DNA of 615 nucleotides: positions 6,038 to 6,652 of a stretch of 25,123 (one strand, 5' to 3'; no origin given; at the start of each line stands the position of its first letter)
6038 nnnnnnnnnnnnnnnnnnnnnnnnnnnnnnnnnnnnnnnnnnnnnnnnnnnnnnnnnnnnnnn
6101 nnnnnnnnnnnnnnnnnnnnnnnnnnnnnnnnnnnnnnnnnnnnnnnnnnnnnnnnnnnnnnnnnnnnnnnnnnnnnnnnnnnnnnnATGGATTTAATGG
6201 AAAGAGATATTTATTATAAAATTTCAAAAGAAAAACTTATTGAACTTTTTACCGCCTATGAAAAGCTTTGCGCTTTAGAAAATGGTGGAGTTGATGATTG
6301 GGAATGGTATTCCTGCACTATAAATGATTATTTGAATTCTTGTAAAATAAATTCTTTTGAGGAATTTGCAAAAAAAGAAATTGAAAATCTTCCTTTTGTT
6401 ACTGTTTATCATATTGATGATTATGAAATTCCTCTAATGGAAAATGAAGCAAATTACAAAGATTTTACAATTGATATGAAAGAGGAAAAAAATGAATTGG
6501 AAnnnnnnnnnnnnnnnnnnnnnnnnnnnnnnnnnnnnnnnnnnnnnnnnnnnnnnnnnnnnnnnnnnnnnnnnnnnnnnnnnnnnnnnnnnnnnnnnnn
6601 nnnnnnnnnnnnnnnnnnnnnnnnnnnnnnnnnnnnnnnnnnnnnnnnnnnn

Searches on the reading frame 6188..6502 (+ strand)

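Call 58: search_protein_families(library=pfam, proteins=[window:6188-6502:+], max_evalue=0.001)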
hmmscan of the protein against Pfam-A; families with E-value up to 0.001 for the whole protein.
window:6188-6502:+ (105 aa): 1 family
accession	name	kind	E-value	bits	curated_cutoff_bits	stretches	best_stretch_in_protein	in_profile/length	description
PF25708.1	Phage_T7_Gp5_9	-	6.1e-08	32.9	24.5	1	11-44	6-39/46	Phage T7 gp5.9 RecBCD inhibitor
